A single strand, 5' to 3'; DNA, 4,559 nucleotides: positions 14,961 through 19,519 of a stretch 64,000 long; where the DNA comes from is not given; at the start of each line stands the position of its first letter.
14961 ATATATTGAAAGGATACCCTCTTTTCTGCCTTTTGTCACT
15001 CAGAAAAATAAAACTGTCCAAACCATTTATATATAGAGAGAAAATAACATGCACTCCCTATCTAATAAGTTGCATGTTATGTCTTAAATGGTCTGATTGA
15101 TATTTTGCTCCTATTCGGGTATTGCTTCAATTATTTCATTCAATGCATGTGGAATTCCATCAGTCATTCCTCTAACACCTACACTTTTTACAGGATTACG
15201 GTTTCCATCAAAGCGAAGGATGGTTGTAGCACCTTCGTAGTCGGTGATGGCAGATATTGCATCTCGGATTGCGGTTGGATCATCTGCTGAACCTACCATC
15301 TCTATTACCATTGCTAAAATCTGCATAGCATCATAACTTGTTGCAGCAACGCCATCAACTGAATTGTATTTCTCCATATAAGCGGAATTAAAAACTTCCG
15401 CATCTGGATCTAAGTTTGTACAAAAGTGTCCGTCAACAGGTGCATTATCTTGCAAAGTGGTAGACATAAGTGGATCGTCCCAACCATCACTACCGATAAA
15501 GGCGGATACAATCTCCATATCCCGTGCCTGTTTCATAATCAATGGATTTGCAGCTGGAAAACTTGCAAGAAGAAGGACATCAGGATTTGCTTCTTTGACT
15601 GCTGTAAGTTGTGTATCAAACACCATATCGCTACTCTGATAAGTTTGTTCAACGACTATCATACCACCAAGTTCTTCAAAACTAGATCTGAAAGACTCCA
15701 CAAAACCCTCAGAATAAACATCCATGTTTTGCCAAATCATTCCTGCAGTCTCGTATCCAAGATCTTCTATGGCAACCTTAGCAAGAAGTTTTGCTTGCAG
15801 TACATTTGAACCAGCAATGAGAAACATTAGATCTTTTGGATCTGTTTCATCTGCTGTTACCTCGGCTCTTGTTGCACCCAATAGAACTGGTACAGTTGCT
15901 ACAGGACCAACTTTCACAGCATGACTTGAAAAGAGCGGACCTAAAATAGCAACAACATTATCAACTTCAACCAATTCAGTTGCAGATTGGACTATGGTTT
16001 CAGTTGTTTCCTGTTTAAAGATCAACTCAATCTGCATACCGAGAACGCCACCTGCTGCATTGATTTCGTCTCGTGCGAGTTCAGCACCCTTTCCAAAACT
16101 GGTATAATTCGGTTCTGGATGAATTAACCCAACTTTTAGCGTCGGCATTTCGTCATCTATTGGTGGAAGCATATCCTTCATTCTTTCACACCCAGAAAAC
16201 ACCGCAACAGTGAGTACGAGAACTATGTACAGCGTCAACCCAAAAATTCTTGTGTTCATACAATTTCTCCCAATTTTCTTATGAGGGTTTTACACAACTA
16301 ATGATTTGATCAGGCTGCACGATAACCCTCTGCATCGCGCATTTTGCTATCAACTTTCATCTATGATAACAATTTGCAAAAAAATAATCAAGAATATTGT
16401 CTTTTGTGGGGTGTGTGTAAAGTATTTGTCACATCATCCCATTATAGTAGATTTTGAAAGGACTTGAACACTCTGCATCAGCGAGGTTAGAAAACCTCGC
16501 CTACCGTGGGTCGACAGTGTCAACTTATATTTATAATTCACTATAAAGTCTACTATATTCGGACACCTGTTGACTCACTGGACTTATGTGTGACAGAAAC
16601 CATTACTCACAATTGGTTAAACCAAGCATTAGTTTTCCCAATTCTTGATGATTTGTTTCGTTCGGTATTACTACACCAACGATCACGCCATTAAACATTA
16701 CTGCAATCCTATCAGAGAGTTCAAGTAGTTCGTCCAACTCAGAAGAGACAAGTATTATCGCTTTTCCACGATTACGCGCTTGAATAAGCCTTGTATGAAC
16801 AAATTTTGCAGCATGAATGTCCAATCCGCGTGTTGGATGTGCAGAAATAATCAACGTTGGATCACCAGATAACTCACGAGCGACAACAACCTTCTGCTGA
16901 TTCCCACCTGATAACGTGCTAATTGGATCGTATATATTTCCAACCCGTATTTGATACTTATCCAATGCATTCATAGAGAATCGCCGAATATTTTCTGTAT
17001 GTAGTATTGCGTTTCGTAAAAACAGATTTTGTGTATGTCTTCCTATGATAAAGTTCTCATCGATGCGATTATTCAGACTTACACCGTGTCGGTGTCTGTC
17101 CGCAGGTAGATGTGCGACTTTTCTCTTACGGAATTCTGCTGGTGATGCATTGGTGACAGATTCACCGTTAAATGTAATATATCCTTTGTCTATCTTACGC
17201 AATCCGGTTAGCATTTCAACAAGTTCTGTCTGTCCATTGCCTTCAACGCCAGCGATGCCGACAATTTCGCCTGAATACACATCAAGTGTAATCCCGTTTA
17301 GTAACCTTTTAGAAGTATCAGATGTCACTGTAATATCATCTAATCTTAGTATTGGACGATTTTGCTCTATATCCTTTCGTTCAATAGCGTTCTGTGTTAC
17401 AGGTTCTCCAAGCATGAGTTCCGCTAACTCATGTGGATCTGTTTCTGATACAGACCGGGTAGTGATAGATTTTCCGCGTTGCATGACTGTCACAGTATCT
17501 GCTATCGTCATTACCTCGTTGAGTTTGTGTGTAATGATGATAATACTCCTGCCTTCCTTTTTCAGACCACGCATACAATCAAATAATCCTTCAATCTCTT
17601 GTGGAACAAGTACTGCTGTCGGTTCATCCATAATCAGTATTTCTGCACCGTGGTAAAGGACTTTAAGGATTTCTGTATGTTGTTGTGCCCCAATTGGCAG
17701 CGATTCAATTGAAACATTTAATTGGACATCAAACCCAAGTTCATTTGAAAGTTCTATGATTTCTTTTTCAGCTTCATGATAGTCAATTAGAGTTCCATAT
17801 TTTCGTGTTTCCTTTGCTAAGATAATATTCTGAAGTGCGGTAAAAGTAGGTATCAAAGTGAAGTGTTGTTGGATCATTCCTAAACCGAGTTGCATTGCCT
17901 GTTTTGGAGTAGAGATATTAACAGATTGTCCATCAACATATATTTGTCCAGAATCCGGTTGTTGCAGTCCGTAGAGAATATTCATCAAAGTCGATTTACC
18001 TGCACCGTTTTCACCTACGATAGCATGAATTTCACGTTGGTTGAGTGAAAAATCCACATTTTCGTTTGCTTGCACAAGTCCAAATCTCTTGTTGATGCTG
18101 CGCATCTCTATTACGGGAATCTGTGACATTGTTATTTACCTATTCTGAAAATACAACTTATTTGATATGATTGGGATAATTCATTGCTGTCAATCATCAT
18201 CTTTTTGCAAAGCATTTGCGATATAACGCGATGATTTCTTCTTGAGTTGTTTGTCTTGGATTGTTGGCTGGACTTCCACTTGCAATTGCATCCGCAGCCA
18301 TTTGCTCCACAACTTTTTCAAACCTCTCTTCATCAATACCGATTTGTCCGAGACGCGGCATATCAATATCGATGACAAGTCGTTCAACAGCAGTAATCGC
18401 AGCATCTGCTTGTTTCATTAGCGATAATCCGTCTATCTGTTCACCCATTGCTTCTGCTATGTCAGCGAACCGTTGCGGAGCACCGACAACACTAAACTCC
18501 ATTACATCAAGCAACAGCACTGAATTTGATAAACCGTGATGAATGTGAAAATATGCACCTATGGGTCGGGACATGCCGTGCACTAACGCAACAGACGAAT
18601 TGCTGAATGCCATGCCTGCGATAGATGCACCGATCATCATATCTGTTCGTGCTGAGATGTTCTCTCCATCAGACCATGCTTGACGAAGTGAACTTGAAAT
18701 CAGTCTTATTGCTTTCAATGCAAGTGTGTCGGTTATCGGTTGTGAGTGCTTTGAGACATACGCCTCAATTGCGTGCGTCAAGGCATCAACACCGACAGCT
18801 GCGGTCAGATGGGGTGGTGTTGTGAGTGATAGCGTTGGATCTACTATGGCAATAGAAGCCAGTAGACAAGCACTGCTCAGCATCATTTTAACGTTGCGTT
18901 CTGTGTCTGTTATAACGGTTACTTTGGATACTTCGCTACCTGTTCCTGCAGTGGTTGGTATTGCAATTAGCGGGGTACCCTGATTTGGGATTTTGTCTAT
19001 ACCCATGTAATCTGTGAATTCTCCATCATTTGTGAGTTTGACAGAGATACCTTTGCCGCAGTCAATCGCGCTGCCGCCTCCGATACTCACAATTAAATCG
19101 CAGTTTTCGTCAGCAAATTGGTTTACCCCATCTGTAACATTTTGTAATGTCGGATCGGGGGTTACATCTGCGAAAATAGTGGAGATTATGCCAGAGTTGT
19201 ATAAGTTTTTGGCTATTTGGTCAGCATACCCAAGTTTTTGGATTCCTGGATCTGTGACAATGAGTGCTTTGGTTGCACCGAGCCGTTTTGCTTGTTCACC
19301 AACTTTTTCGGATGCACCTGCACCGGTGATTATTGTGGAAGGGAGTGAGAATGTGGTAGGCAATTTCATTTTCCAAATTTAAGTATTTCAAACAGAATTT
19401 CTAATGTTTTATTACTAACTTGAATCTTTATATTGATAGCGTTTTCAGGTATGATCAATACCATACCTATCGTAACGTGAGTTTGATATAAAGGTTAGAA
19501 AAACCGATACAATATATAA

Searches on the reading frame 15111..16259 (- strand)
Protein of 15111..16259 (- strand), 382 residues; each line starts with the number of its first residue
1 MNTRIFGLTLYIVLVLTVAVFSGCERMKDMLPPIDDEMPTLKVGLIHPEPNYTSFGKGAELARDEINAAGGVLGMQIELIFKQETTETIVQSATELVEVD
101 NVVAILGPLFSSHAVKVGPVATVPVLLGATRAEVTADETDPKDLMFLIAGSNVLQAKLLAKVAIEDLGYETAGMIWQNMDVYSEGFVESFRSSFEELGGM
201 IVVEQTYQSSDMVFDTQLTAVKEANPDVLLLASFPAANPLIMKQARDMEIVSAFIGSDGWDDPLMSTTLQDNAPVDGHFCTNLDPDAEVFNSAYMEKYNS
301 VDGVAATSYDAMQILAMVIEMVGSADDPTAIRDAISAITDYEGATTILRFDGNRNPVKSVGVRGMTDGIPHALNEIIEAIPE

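Call 46: search_protein_families(library=pfam, proteins=[window:15111-16259:-], max_evalue=0.00001)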
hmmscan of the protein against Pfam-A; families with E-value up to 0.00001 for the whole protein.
window:15111-16259:- (382 aa): 3 families
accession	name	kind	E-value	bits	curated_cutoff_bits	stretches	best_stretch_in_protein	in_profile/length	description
PF13458.12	Peripla_BP_6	-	2.4e-37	129.8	31.7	1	54-354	20-326/343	Periplasmic binding protein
PF01094.35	ANF_receptor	-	3.2e-14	53.2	25.4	1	59-348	6-317/353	Receptor family ligand binding region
PF13433.12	Peripla_BP_5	-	3.5e-07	30.1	27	0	57-120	22-87/363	Periplasmic binding protein domain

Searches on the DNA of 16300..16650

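Call 66: search_rna_families(source=window, start=16300, end=16650, threshold=evalue, max_evalue=1)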
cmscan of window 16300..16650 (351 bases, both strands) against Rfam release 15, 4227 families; matches with E-value up to 1: 0.
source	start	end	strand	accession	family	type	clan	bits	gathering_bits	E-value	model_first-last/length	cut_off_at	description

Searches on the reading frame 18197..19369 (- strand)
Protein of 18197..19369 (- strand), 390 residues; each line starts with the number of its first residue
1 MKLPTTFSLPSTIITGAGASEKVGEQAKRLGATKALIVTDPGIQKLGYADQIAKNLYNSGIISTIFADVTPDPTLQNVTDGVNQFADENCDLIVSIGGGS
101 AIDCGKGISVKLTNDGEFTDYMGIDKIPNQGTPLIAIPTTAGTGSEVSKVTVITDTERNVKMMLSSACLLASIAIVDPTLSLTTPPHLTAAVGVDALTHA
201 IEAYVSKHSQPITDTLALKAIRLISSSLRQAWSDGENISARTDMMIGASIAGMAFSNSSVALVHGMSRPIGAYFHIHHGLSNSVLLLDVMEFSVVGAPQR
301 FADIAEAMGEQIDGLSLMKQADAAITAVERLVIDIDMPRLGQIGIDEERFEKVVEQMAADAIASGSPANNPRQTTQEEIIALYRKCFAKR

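Call 11: search_protein_families(library=pfam, proteins=[window:18197-19369:-], max_evalue=0.01)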
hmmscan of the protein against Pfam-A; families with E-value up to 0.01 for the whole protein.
window:18197-19369:- (390 aa): 3 families
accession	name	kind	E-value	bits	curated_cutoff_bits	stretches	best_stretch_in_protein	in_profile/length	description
PF25137.1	ADH_Fe_C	-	1.4e-55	188.4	27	1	189-386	1-193/194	Fe-containing alcohol dehydrogenase family, C-terminal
PF00465.25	Fe-ADH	-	5.6e-53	179.4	31.3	1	10-178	1-168/168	Iron-containing alcohol dehydrogenase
PF13685.12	Fe-ADH_2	-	7.8e-14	52.4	28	1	16-112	3-97/149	Iron-containing alcohol dehydrogenase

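Call 34: find_homologous_proteins(query=window:18197-19369:-, max_evalue=1e-100)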
Query window:18197-19369:- (390 aa): 1969 proteins with E <= 1e-100 among 8000 candidates; the best 120 are listed.
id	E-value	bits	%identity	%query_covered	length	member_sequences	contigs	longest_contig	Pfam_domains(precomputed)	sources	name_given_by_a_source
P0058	3.6e-245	831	98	100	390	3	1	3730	PF13685.13,PF25137.1,PF00465.26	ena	-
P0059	6.3e-228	774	92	99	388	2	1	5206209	PF13685.13,PF25137.1,PF00465.26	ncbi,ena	-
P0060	1.8e-224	762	90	99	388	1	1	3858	PF13685.13,PF25137.1,PF00465.26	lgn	-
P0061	1.1e-223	760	90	99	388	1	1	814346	PF13685.13,PF25137.1,PF00465.26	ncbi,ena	-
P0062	2.6e-222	755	89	99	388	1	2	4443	PF13685.13,PF25137.1,PF00465.26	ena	-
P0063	5.2e-222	754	88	100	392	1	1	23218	PF13685.13,PF25137.1,PF00465.26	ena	-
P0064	1.1e-221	753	88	99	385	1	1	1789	PF13685.13,PF25137.1,PF00465.26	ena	-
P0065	2.8e-221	752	87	99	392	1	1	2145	PF13685.13,PF25137.1,PF00465.26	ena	-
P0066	6.8e-220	747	88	99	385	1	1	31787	PF13685.13,PF25137.1,PF00465.26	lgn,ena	-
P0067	7.0e-220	747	86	99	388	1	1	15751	PF13685.13,PF25137.1,PF00465.26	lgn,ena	-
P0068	2.8e-218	742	88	99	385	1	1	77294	PF13685.13,PF25137.1,PF00465.26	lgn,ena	-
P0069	1.0e-217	740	87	99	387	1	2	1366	PF13685.13,PF25137.1,PF00465.26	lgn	-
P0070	2.2e-217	739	87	99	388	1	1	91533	PF13685.13,PF25137.1,PF00465.26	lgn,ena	-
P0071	2.7e-217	739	87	99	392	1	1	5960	PF13685.13,PF25137.1,PF00465.26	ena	-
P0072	3.0e-217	739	88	99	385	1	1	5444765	PF13685.13,PF25137.1,PF00465.26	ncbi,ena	-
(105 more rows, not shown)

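Call 35: find_encoding_contigs(protein=P0058, flank=10000, max_places=6)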
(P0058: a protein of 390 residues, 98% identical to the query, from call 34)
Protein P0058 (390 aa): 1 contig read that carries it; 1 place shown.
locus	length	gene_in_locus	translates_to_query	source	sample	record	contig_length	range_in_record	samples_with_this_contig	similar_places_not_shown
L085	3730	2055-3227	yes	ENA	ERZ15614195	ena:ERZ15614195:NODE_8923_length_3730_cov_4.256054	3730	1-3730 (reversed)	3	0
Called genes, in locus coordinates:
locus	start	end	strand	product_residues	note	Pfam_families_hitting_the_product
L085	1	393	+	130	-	?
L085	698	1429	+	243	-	-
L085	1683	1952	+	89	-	-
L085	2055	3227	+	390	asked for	PF00465:Fe-ADH, PF13685:Fe-ADH_2, PF25137:ADH_Fe_C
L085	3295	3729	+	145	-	?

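Call 36: find_encoding_contigs(protein=P0059, flank=10000, max_places=4)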
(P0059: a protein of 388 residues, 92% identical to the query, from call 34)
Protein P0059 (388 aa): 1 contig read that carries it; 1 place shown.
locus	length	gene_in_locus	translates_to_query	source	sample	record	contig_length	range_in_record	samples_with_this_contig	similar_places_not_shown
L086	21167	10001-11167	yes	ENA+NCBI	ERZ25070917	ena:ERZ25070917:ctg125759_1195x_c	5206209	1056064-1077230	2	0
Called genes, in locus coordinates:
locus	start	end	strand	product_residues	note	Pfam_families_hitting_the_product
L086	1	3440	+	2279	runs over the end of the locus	PF13855:LRR_8, PF13306:LRR_5, PF13855:LRR_8, PF13306:LRR_5, PF13855:LRR_8, PF00028:Cadherin, PF00028:Cadherin, PF13306:LRR_5, +19 more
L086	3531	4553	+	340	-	PF01408:GFO_IDH_MocA, PF22725:GFO_IDH_MocA_C3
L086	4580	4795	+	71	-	-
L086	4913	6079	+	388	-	PF00266:Aminotran_5, PF01053:Cys_Met_Meta_PP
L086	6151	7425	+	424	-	PF00132:Hexapep (weak)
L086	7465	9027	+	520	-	PF02142:MGS, PF01808:AICARFT_IMPCHas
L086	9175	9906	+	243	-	-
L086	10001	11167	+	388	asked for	PF00465:Fe-ADH, PF13685:Fe-ADH_2, PF25137:ADH_Fe_C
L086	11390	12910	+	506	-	PF00005:ABC_tran, PF09818:ABC_ATPase (faint), PF13304:AAA_21 (faint), PF00005:ABC_tran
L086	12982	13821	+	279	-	PF04909:Amidohydro_2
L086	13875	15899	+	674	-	PF08450:SGL (faint), PF06739:SBBP (faint), PF01436:NHL (weak)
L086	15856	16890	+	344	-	PF00583:Acetyltransf_1 (weak), PF13527:Acetyltransf_9, PF13673:Acetyltransf_10 (faint), PF13508:Acetyltransf_7 (faint)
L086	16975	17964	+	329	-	PF01408:GFO_IDH_MocA, PF22725:GFO_IDH_MocA_C3, PF02894:GFO_IDH_MocA_C (weak)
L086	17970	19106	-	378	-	PF00005:ABC_tran, PF13304:AAA_21 (faint), PF08402:TOBE_2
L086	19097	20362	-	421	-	PF01555:N6_N4_Mtase, PF01170:UPF0020 (weak)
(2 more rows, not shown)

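Call 72: find_encoding_contigs(protein=P0182, flank=10000, max_places=3)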
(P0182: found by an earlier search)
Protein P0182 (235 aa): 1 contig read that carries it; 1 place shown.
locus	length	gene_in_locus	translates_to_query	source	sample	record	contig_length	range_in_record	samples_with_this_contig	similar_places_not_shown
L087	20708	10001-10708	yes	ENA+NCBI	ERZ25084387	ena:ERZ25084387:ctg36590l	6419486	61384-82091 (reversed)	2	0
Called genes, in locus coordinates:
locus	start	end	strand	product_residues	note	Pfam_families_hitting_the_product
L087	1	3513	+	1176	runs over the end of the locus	PF02687:FtsX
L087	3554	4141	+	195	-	PF13431:TPR_17 (faint), PF00515:TPR_1 (faint), PF07719:TPR_2 (faint), PF13414:TPR_11 (faint), PF13432:TPR_16 (faint), PF25062:ARM_TT21_N (faint), PF14559:TPR_19 (faint)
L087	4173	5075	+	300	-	PF01259:SAICAR_synt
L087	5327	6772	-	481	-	PF01134:GIDA (weak), PF03486:HI0933_like (faint), PF07992:Pyr_redox_2, PF12831:FAD_oxidored (faint), PF13450:NAD_binding_8 (faint), PF13738:Pyr_redox_3, PF00070:Pyr_redox, PF02852:Pyr_redox_dim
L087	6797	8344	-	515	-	PF07969:Amidohydro_3, PF01979:Amidohydro_1 (faint)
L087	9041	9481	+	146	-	PF13613:HTH_Tnp_4 (weak)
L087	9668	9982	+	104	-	PF13359:DDE_Tnp_4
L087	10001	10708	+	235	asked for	-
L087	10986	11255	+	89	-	-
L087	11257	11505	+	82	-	PF07927:HicA_toxin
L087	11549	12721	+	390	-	PF00465:Fe-ADH, PF13685:Fe-ADH_2, PF25137:ADH_Fe_C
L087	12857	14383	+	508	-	PF09818:ABC_ATPase (faint), PF13514:AAA_27 (faint), PF00005:ABC_tran, PF13304:AAA_21 (faint), PF00005:ABC_tran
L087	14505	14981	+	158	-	PF13384:HTH_23, PF13551:HTH_29, PF13565:HTH_32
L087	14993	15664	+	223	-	PF13358:DDE_3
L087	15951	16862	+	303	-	-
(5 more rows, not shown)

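Call 73: find_encoding_contigs(protein=P0179, flank=10000, max_places=6)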
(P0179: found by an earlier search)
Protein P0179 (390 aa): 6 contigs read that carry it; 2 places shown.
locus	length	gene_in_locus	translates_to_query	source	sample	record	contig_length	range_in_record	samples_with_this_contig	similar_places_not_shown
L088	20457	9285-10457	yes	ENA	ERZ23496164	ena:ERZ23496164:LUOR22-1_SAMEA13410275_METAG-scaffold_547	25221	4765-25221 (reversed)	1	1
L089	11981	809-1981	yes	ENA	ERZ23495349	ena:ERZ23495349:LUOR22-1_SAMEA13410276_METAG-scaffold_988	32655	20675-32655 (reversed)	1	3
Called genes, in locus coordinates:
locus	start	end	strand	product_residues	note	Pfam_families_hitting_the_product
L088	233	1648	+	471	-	-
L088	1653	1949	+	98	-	-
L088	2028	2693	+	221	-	-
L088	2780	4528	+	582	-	PF02366:PMT (weak), PF13231:PMT_2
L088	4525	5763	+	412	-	PF13439:Glyco_transf_4, PF13477:Glyco_trans_4_2, PF13579:Glyco_trans_4_4, PF00534:Glycos_transf_1, PF13692:Glyco_trans_1_4, PF13524:Glyco_trans_1_2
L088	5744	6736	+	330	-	PF13641:Glyco_tranf_2_3, PF00535:Glycos_transf_2, PF10111:Glyco_tranf_2_2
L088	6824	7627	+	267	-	PF03848:TehB (weak), PF08003:Methyltransf_9, PF13489:Methyltransf_23, PF05175:MTS (weak), PF13847:Methyltransf_31, PF08241:Methyltransf_11, PF08242:Methyltransf_12, PF13649:Methyltransf_25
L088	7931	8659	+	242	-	-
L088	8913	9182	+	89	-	-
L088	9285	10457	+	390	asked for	PF00465:Fe-ADH, PF13685:Fe-ADH_2, PF25137:ADH_Fe_C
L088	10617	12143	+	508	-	PF09818:ABC_ATPase (faint), PF13175:AAA_15 (faint), PF00005:ABC_tran, PF13304:AAA_21 (faint), PF00005:ABC_tran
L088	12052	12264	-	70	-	-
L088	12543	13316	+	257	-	PF13385:Laminin_G_3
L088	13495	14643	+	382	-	PF13458:Peripla_BP_6, PF01094:ANF_receptor, PF13433:Peripla_BP_5 (weak)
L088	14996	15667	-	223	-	PF01464:SLT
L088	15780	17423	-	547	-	PF14052:Caps_assemb_Wzi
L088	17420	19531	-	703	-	PF00795:CN_hydrolase, PF02540:NAD_synthase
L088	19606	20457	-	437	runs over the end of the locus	-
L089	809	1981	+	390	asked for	PF00465:Fe-ADH, PF13685:Fe-ADH_2, PF25137:ADH_Fe_C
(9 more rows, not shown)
